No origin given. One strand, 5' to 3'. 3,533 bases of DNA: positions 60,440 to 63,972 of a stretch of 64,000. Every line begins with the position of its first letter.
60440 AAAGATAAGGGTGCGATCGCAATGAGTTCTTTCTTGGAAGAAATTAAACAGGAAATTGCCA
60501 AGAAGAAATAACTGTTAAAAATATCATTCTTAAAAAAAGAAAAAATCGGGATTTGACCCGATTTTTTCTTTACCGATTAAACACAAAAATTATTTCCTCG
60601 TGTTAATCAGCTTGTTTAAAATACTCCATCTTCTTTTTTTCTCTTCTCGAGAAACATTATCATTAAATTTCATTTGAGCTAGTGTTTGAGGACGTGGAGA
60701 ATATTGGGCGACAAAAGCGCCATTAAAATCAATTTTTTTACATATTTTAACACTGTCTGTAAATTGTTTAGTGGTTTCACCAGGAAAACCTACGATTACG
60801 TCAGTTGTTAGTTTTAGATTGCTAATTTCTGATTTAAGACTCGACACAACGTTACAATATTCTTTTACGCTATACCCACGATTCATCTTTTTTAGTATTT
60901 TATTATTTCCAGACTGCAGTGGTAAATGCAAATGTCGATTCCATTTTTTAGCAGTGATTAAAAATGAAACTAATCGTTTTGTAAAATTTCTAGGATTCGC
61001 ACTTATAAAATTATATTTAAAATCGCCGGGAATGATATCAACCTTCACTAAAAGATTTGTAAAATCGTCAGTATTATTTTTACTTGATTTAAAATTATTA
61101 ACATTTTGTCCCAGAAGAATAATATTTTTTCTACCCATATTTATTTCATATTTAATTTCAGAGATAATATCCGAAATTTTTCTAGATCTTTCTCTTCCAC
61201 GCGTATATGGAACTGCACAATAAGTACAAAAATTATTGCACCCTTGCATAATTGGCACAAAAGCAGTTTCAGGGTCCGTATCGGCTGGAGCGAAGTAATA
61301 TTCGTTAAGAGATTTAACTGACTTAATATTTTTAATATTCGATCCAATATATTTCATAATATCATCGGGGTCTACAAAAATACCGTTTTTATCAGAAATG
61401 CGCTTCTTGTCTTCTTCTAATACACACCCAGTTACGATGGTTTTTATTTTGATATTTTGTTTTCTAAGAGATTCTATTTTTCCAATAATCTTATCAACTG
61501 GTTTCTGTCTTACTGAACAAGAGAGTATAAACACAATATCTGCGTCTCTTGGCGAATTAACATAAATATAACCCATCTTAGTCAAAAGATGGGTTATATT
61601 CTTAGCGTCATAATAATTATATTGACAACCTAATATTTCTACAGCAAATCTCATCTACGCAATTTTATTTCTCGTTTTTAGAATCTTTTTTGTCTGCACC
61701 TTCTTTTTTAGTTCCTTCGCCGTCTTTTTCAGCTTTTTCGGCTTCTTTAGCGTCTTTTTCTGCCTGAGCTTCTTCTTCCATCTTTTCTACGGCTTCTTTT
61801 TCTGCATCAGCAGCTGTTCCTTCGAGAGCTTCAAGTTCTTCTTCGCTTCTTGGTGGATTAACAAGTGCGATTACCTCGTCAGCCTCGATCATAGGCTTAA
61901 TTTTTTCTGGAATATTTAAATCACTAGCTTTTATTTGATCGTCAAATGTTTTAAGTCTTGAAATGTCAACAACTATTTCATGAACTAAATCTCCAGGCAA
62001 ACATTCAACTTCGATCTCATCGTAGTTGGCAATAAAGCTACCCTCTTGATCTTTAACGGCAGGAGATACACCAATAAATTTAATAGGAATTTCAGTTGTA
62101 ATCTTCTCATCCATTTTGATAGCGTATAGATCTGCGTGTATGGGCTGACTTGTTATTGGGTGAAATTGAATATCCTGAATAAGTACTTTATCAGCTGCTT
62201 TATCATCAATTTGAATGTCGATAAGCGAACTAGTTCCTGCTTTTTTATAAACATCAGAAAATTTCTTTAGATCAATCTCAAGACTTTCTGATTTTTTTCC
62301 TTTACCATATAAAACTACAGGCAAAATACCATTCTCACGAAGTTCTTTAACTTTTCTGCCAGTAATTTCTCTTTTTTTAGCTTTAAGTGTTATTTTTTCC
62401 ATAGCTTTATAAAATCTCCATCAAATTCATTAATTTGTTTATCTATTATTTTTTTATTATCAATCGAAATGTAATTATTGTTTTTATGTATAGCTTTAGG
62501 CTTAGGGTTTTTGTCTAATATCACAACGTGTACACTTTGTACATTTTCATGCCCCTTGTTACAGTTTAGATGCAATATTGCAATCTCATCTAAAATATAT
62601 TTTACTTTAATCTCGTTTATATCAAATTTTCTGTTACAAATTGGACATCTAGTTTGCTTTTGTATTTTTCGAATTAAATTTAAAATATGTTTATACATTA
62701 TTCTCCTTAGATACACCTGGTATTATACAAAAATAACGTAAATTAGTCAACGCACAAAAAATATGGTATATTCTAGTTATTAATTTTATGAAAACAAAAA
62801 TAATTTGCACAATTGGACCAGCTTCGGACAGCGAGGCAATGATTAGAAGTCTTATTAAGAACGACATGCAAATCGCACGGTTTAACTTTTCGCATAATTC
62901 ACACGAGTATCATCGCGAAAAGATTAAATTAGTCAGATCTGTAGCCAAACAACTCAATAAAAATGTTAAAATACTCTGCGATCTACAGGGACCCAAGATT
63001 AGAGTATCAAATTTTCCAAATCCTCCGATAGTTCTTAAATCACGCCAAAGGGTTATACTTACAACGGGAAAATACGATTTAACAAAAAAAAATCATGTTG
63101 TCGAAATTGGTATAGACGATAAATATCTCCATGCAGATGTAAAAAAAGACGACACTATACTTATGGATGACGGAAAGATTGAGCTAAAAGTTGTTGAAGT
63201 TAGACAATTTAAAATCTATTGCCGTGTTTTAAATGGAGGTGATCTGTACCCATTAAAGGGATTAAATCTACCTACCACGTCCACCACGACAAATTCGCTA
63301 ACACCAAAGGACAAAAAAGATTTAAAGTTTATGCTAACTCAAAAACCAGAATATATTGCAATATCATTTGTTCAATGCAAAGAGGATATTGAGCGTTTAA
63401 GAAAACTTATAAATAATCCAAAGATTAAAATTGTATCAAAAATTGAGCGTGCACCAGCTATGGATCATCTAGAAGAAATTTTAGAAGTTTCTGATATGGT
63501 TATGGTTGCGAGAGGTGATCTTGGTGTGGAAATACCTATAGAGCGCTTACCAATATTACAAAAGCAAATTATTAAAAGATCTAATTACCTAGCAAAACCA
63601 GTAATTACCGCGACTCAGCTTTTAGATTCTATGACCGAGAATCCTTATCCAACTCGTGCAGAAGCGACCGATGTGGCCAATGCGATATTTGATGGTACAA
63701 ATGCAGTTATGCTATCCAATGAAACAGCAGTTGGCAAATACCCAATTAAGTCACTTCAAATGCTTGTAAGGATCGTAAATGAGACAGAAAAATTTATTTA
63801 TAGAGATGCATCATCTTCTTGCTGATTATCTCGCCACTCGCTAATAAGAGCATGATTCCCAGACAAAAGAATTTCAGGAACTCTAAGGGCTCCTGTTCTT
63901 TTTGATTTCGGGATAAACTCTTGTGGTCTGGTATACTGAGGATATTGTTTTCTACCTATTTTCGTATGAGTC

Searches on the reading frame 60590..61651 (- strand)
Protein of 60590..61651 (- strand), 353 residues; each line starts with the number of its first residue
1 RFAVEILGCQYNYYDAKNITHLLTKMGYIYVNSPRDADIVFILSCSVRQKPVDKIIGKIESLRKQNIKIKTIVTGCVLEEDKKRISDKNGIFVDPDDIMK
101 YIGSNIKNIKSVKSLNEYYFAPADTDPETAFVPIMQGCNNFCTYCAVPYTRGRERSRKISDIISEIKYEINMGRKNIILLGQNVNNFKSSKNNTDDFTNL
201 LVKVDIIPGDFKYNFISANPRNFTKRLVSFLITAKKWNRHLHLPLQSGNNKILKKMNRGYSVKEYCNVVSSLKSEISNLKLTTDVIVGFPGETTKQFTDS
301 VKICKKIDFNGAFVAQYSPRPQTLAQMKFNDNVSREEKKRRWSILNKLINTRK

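Call 26: search_protein_families(library=pfam, proteins=[window:60590-61651:-], max_evalue=0.001)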
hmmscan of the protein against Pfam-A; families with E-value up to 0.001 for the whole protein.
window:60590-61651:- (353 aa): 2 families
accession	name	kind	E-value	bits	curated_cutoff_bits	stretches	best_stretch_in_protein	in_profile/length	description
PF04055.27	Radical_SAM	-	6.7e-25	88.6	29.5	1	132-302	1-164/166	Radical SAM superfamily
PF00919.26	UPF0004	-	7.5e-21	74.4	27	1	1-90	1-91/98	Uncharacterized protein family UPF0004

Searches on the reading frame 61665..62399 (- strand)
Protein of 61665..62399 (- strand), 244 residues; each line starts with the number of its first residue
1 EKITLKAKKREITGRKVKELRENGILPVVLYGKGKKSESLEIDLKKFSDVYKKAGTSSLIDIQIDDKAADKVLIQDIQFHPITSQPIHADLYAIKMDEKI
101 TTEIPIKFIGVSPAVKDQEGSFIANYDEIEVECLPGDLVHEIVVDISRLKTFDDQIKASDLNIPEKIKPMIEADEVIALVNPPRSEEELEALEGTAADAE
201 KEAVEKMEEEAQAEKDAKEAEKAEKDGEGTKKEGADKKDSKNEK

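Call 26: search_protein_families(library=pfam, proteins=[window:61665-62399:-], max_evalue=0.001)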
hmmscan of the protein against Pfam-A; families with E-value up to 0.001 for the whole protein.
window:61665-62399:- (244 aa): 2 families
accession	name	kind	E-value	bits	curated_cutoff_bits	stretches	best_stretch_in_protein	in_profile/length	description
PF01386.24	Ribosomal_L25p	-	2.3e-21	76.5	23.6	1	5-91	1-82/82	Ribosomal L25p family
PF14693.11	Ribosomal_TL5_C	-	3.9e-20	72.5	27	1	99-184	1-84/84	Ribosomal protein TL5, C-terminal domain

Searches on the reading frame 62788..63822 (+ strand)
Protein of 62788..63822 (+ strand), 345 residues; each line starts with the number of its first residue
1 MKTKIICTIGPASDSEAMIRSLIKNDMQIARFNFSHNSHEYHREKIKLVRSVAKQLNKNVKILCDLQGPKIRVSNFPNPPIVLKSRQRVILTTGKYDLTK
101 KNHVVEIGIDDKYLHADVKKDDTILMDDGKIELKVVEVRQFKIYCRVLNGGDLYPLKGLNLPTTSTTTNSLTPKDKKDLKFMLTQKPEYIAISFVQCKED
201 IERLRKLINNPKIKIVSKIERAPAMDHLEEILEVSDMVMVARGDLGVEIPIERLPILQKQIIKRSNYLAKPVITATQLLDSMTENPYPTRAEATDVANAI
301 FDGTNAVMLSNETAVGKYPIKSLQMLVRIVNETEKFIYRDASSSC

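Call 26: search_protein_families(library=pfam, proteins=[window:62788-63822:+], max_evalue=0.001)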
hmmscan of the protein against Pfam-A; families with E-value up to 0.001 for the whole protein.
window:62788-63822:+ (345 aa): 2 families
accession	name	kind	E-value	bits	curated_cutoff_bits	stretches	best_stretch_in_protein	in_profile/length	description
PF00224.27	PK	-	1.3e-107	360.2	30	1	2-322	3-327/328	Pyruvate kinase, barrel domain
PF03328.21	HpcH_HpaI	-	0.00094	19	25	0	176-243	75-150/221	HpcH/HpaI aldolase/citrate lyase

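Call 73: search_protein_families(library=ncbifam, proteins=[P0366, P0367, P0368], max_evalue=0.00001)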
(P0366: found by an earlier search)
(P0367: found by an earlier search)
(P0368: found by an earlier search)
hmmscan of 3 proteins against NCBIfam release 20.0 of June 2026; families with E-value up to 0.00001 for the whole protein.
P0366 (320 aa): 73 families (the best 25 are shown)
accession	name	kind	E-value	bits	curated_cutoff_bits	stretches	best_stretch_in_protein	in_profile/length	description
NF001679.0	PRK00440.1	equivalog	6e-133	442.9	303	1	2-315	5-319/322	replication factor C small subunit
NF003159.0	PRK04132.1-4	equivalog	2e-107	360.3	999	2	51-315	586-851/852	replication factor C small subunit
NF003157.0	PRK04132.1-2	equivalog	9.8e-97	324.8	1103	2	51-314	599-863/864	replication factor C small subunit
NF003158.0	PRK04132.1-3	equivalog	1.6e-95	320.5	1750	3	136-316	1256-1436/1437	replication factor C small subunit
NF009067.0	PRK12402.1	equivalog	5.2e-77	259.1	317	2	80-311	106-337/340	replication factor C small subunit 2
TIGR02397.1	dnaX_nterm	equivalog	4.2e-37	128.2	250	2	68-284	87-302/355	DNA polymerase III subunit gamma/tau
NF011514.0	PRK14953.1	equivalog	3.3e-34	118.7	536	2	69-245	90-266/488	DNA polymerase III subunits gamma and tau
NF003233.0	PRK04195.2-3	equivalog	6.6e-34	117.6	471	1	4-236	2-236/504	replication factor C large subunit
NF011523.0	PRK14962.1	equivalog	8.3e-34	117.1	576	2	69-269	88-287/474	DNA polymerase III subunits gamma and tau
NF003229.0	PRK04195.1-5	equivalog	4.2e-30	104.8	280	1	5-233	7-241/413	replication factor C large subunit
NF004046.1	PRK05563.1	equivalog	3.5e-25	88.9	400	2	68-251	88-271/567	DNA polymerase III subunit gamma/tau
NF003230.0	PRK04195.1-6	equivalog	6.3e-25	87.8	441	1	5-228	4-228/494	replication factor C large subunit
NF011510.0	PRK14948.1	equivalog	1e-24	87.3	593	2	70-230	95-254/640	DNA polymerase III subunit gamma/tau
NF004962.0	PRK06305.1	equivalog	1.6e-24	86.9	559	2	70-251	93-274/465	DNA polymerase III subunits gamma and tau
NF006280.0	PRK08451.1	equivalog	4.2e-24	85.2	572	1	70-249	89-268/535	DNA polymerase III subunit gamma/tau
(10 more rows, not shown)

P0367 (391 aa): 41 families (the best 25 are shown)
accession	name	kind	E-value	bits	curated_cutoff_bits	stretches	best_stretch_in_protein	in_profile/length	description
NF003229.0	PRK04195.1-5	equivalog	1.9e-105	353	280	1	2-385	6-412/413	replication factor C large subunit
NF003230.0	PRK04195.1-6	equivalog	3e-86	290.1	441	1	4-384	5-401/494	replication factor C large subunit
NF003231.0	PRK04195.2-1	equivalog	8e-80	269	442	1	4-384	8-408/517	replication factor C large subunit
NF003234.0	PRK04195.2-4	equivalog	3.8e-72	243.8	529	1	1-388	1-414/497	replication factor C large subunit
NF003233.0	PRK04195.2-3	equivalog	3.6e-68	230.6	471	1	1-381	1-396/504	replication factor C large subunit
NF003228.0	PRK04195.1-4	equivalog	3.3e-65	220.9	456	1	3-384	4-403/502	replication factor C large subunit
NF003227.0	PRK04195.1-2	equivalog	6.1e-65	219.8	502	1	4-384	7-397/487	replication factor C large subunit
NF003226.0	PRK04195.1-1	equivalog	4.6e-63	213.5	588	1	6-382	7-399/405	replication factor C large subunit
NF003232.0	PRK04195.2-2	equivalog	5.3e-61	207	701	1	1-383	1-393/480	replication factor C large subunit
NF001679.0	PRK00440.1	equivalog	2.2e-28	99.3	303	1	3-208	8-221/322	replication factor C small subunit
NF009067.0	PRK12402.1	equivalog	2.5e-19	69.4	317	2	2-69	4-77/340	replication factor C small subunit 2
TIGR02397.1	dnaX_nterm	equivalog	3.8e-17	62.6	250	1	53-196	80-220/355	DNA polymerase III subunit gamma/tau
NF004549.0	PRK05896.1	equivalog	8.2e-16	57.8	578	1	52-197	81-223/642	DNA polymerase III subunits gamma and tau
NF011523.0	PRK14962.1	equivalog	1e-15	57.5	576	1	60-202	87-230/474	DNA polymerase III subunits gamma and tau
NF011514.0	PRK14953.1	equivalog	1e-11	44.5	536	1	61-305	90-338/488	DNA polymerase III subunits gamma and tau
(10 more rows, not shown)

P0368 (471 aa): 38 families (the best 25 are shown)
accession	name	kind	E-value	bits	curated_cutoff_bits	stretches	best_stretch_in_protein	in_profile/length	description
NF053631.1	RNA_helic_CshA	equivalog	7.1e-121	404.1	646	1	1-338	4-345/434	degradosome RNA helicase CshA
NF008744.0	PRK11776.1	equivalog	1.5e-108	363.4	524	1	1-361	9-372/460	ATP-dependent RNA helicase DbpA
NF008394.0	PRK11192.1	equivalog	4.2e-100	335.6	507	1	2-362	9-378/441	ATP-dependent RNA helicase SrmB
NF053710.1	RNA_heli_RhlE2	exception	4.5e-96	322.7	925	1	3-397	8-406/635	RNA helicase RhlE2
NF053636.1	DDHlcsCsdAPsy1082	equivalog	4.3e-95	319.2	890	1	2-458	9-472/512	DEAD/DEAH box helicase CsdA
NF007882.0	PRK10590.1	equivalog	1.7e-94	317.4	743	1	3-428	8-433/456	ATP-dependent RNA helicase RhlE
NF053711.1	RNA_heli_RhlE1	exception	3.4e-93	312.8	750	1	3-336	8-350/434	RNA helicase RhlE1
NF008642.0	PRK11634.1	equivalog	6.3e-86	289.1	989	1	3-349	13-363/628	DEAD/DEAH family ATP-dependent RNA helicase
NF003419.0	PRK04837.1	equivalog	1.5e-79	267.7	588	1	2-335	15-361/424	ATP-dependent RNA helicase RhlB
NF002340.1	PRK01297.1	equivalog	2e-78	263.8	564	1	2-338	7-357/372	ATP-dependent RNA helicase RhlB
NF003390.0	PRK04537.1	equivalog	1.2e-72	245.8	732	1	3-338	16-365/572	ATP-dependent RNA helicase RhlB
NF010337.0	PRK13766.1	equivalog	1.5e-21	76.3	610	2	196-337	331-480/781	Hef nuclease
TIGR01389.1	recQ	equivalog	4.8e-18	64.9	640.2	1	22-338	17-332/591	DNA helicase RecQ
TIGR00614.1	recQ_fam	subfamily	2.6e-16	59.5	219.8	1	218-347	213-342/470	RecQ family ATP-dependent DNA helicase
TIGR04121.1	DEXH_lig_assoc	equivalog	2.2e-15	55.4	850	1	18-334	13-356/804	ligase-associated DNA damage response DEXH box helicase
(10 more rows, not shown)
